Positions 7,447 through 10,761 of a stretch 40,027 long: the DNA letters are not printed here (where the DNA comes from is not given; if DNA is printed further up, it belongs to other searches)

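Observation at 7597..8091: All eight [2Fe-2S] cysteine ligands replaced, at exact canonical spacing, in a fused molybdenum-hydroxylase-family protein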

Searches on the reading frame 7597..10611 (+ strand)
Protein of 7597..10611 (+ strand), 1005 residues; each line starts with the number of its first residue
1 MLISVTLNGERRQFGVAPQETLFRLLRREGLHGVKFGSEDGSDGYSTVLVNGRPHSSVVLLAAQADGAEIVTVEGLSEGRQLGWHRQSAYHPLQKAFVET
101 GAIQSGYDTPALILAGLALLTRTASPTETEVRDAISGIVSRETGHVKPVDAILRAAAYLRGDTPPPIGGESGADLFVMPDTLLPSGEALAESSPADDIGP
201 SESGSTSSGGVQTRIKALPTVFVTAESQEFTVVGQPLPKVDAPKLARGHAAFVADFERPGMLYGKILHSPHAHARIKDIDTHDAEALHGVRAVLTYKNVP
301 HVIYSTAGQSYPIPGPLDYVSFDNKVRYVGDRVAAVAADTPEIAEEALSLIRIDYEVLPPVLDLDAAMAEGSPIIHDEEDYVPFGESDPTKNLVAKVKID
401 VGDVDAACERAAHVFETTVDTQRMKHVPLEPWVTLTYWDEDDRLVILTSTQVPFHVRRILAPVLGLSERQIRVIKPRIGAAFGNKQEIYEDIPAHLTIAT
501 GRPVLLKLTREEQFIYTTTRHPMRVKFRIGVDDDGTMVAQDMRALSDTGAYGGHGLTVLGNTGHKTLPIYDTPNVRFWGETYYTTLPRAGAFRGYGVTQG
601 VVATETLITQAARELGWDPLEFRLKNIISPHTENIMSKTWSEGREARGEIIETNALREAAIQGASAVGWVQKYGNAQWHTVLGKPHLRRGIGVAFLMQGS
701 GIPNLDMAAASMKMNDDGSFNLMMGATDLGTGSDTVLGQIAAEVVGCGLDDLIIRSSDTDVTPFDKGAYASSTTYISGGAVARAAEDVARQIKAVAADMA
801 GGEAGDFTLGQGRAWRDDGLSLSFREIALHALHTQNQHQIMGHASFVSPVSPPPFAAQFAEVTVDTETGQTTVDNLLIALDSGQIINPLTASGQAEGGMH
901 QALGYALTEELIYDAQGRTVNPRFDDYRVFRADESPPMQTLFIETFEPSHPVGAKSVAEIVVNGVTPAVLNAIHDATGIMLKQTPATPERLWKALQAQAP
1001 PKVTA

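Call 3: search_protein_families(library=pfam, proteins=[window:7597-10611:+], max_evalue=1)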
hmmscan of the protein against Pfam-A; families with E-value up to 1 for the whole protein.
window:7597-10611:+ (1005 aa): 4 families
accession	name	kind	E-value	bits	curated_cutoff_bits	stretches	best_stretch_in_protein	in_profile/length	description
PF02738.23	MoCoBD_1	-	1.8e-74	250.4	27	1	391-627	7-244/244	Molybdopterin cofactor-binding domain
PF20256.3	MoCoBD_2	-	2.4e-67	227.9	27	1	683-936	21-283/283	Molybdopterin cofactor-binding domain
PF01315.27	Ald_Xan_dh_C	-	5e-29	101.3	31.3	1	248-359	2-110/110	Aldehyde oxidase and xanthine dehydrogenase, a/b hammerhead domain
PF01799.25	Fer2_2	-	4.7e-15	55.9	30.3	1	72-152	1-74/75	[2Fe-2S] binding domain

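Call 4: search_protein_families(library=ncbifam, proteins=[window:7597-10611:+], max_evalue=0.01)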
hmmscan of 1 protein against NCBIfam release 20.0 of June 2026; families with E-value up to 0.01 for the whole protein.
window:7597-10611:+ (1005 aa): 20 families
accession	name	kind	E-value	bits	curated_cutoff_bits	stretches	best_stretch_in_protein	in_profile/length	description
NF043082.1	XdhA_XDHase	equivalog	1.1e-193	645.4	780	1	233-997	1-754/758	xanthine dehydrogenase subunit XdhA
TIGR03313.1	Se_sel_red_Mo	hypoth_equivalog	1.5e-193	645.1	1101.9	3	387-996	347-950/951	molybdopterin-dependent oxidoreductase Mo/Fe-S-binding subunit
NF007426.0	PRK09970.1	equivalog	1e-185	619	916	1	230-997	3-757/761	xanthine dehydrogenase molybdenum-binding subunit XdhA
TIGR03194.1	4hydrxCoA_A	equivalog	5e-156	521.2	994.55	1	237-995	1-746/746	4-hydroxybenzoyl-CoA reductase subunit alpha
NF045668.1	pterin_aldehy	equivalog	3.8e-123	412.4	1100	2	229-996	171-905/905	molybdopterin-dependent aldehyde oxidoreductase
TIGR03196.1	pucD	equivalog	3.8e-119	399.2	783.65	1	233-991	3-754/763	xanthine dehydrogenase subunit D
TIGR03311.1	Se_dep_XDH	equivalog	7.6e-119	398.1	830.45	3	229-797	158-683/848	selenium-dependent xanthine dehydrogenase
NF041018.1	glyceraldDH_alpha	equivalog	3e-106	356.6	790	1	232-991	2-740/741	glyceraldehyde dehydrogenase subunit alpha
NF040766.1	CODH_aero_grp5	exception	5.8e-98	329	950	2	232-814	4-575/785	aerobic carbon-monoxide dehydrogenase large subunit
TIGR02416.1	CO_dehy_Mo_lg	equivalog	2e-86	290.8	991.15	1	243-994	3-770/770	aerobic carbon-monoxide dehydrogenase large subunit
NF041671.1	peri_hyde_PaoC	equivalog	4.5e-84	283.2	1180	1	228-997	13-733/735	aldehyde oxidoreductase molybdenum-binding subunit PaoC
TIGR02965.1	xanthine_xdhB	equivalog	2.7e-76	257.3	849.5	1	240-996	8-755/758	xanthine dehydrogenase molybdopterin binding subunit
TIGR02969.1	mam_aldehyde_ox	subfamily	4.5e-51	173.5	1912.3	2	226-976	569-1278/1330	aldehyde oxidase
NF041020.1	glyceraldDH_gamma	equivalog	7.1e-31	107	290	1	3-159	13-162/164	glyceraldehyde dehydrogenase subunit gamma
NF043084.2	XdhC_XDHase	equivalog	1.1e-25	89.9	217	1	3-154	3-148/151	xanthine dehydrogenase subunit XdhC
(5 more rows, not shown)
